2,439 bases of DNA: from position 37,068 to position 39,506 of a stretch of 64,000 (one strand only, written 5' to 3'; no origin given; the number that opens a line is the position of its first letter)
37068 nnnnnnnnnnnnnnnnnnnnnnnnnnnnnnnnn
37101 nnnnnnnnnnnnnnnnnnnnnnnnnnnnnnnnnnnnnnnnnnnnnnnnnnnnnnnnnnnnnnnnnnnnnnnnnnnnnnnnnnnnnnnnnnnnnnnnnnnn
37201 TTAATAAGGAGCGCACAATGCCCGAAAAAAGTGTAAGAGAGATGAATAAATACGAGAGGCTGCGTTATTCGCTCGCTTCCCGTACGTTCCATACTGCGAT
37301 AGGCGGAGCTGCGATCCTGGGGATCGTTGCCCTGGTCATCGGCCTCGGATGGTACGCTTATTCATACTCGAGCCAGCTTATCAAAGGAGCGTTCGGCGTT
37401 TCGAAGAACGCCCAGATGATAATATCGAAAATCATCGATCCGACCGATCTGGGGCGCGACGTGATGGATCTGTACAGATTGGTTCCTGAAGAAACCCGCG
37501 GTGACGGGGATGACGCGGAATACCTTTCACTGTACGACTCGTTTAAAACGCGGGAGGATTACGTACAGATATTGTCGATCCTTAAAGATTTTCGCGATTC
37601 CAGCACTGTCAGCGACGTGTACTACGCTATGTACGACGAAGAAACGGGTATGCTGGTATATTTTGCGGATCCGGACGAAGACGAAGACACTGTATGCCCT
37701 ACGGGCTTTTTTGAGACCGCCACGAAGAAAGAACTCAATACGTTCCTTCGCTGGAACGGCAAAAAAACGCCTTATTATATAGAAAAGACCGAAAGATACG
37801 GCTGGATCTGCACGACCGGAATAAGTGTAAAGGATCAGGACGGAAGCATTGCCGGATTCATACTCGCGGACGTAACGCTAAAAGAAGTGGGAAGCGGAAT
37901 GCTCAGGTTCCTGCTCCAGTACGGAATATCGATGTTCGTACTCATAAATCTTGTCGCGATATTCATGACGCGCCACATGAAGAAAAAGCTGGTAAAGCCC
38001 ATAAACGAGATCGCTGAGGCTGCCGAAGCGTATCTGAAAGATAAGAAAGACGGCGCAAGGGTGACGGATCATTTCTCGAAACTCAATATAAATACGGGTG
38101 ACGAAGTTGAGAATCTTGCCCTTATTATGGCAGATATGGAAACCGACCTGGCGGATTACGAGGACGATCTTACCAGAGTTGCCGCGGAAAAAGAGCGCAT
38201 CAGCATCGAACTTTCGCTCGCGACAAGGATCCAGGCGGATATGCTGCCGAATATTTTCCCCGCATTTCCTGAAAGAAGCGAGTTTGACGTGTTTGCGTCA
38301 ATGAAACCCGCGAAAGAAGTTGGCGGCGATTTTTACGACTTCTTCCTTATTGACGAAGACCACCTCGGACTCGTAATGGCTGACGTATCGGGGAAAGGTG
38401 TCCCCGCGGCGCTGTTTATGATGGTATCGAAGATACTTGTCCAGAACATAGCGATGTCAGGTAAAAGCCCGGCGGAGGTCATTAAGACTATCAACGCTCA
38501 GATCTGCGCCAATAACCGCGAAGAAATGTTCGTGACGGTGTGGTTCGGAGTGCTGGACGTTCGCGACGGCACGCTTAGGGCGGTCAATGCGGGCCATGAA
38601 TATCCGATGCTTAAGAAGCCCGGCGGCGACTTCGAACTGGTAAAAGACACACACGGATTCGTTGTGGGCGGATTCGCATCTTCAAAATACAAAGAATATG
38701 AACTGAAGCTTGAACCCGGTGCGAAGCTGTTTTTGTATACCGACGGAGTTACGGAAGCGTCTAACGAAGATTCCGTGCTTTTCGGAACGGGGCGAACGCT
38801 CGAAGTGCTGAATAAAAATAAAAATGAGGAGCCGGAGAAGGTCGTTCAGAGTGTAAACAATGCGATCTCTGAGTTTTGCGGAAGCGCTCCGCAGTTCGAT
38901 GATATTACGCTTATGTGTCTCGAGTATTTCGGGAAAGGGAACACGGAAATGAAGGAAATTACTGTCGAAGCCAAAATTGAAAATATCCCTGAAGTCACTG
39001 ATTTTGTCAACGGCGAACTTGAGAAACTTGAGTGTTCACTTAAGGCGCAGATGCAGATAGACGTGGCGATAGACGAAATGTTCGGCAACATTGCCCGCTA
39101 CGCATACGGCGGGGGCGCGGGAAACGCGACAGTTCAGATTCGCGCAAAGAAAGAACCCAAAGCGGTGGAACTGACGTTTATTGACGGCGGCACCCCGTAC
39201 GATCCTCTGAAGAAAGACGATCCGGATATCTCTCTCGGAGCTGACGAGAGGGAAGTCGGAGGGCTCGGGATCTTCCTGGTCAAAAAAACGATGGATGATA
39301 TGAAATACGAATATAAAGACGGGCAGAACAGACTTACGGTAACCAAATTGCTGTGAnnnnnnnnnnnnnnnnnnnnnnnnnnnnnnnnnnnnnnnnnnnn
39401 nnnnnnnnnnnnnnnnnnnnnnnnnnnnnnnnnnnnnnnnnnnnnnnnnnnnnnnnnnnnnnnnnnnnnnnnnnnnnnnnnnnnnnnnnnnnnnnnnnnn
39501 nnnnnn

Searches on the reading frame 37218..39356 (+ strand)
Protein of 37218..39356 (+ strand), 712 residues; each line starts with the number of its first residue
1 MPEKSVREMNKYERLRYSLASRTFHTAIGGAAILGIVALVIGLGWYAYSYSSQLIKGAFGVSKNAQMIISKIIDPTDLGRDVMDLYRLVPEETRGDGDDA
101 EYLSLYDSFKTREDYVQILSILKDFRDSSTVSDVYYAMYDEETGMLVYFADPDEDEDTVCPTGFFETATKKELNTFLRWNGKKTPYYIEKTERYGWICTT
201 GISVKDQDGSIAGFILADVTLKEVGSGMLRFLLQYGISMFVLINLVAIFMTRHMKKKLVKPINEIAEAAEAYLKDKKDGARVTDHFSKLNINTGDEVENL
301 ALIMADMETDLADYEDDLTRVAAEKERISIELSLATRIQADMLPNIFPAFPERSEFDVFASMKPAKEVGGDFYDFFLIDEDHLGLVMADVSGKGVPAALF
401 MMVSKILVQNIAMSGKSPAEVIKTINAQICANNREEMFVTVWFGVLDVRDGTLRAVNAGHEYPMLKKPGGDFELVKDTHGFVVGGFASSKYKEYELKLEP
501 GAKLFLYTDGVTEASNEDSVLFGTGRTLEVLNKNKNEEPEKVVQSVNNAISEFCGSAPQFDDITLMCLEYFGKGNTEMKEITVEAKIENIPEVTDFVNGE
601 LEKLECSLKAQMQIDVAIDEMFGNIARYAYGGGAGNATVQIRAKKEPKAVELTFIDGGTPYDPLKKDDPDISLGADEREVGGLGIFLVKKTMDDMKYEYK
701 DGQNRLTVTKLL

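Call 3: search_protein_families(library=pfam, proteins=[window:37218-39356:+], max_evalue=0.01)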
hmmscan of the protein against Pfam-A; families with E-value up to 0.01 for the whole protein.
window:37218-39356:+ (712 aa): 2 families
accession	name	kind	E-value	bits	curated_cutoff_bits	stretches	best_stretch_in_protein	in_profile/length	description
PF07228.17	SpoIIE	-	9.7e-52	176.1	25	1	379-570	1-191/192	Stage II sporulation protein E (SpoIIE)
PF13581.12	HATPase_c_2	-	4.2e-19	69.3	27.4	1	584-710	2-127/127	Histidine kinase-like ATPase domain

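Call 4: search_protein_families(library=ncbifam, proteins=[window:37218-39356:+], max_evalue=0.01)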
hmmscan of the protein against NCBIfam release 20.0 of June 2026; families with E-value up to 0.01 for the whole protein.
window:37218-39356:+ (712 aa): 9 families
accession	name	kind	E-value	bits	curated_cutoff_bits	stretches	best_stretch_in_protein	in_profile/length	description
NF038263.1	prot_phos_SiaA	equivalog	3.5e-19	68.8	700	1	234-568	310-655/658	biofilm regulation protein phosphatase SiaA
NF045505.1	RR_RssB_Pseudo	equivalog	8.8e-15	54.6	700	1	337-517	161-344/394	two-component system response regulator RssB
TIGR02865.1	spore_II_E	equivalog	8.2e-11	40.7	490.8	1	360-565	558-758/764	stage II sporulation protein E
NF003144.0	PRK04069.1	equivalog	3e-07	30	145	1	576-710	5-141/161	anti-sigma B factor RsbW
TIGR01924.1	rsbW_low_gc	equivalog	4.9e-06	26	155.05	1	576-710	5-141/159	anti-sigma B factor RsbW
TIGR01925.2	spIIAB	equivalog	0.00073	19.4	135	1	580-702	4-125/137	anti-sigma F factor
NF008184.0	PRK10935.1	equivalog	0.0017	17.1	553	1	229-325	147-236/565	nitrate/nitrite two-component system sensor histidine kinase NarQ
NF007423.1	PRK09966.1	equivalog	0.002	17.1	325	1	216-284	130-201/390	diguanylate cyclase DgcN/YfiN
NF041045.1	RsbA_anti_sig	subfamily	0.0061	15.8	210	1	585-699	186-290/303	anti-sigma factor RsbA family regulatory protein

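Call 62: search_protein_families(library=padloc, proteins=[window:37218-39356:+], max_evalue=0.001)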
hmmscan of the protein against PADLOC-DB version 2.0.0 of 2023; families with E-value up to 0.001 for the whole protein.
window:37218-39356:+ (712 aa): 0 families

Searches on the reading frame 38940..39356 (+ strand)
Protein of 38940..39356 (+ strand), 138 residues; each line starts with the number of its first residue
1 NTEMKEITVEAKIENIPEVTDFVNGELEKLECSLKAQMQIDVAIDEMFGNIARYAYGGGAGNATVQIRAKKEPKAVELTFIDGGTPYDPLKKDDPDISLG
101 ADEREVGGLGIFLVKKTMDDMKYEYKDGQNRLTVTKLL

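Call 57: search_solved_structures(query=window:38940-39356:+, max_evalue=0.01, show_alignments=2)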
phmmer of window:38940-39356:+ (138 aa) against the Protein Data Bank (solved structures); distinct sequences matched with E-value up to 0.01: 1.
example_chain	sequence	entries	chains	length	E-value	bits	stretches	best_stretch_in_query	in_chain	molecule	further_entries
6m36_A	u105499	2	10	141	0.0071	19.6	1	24-129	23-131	Serine-protein kinase RsbW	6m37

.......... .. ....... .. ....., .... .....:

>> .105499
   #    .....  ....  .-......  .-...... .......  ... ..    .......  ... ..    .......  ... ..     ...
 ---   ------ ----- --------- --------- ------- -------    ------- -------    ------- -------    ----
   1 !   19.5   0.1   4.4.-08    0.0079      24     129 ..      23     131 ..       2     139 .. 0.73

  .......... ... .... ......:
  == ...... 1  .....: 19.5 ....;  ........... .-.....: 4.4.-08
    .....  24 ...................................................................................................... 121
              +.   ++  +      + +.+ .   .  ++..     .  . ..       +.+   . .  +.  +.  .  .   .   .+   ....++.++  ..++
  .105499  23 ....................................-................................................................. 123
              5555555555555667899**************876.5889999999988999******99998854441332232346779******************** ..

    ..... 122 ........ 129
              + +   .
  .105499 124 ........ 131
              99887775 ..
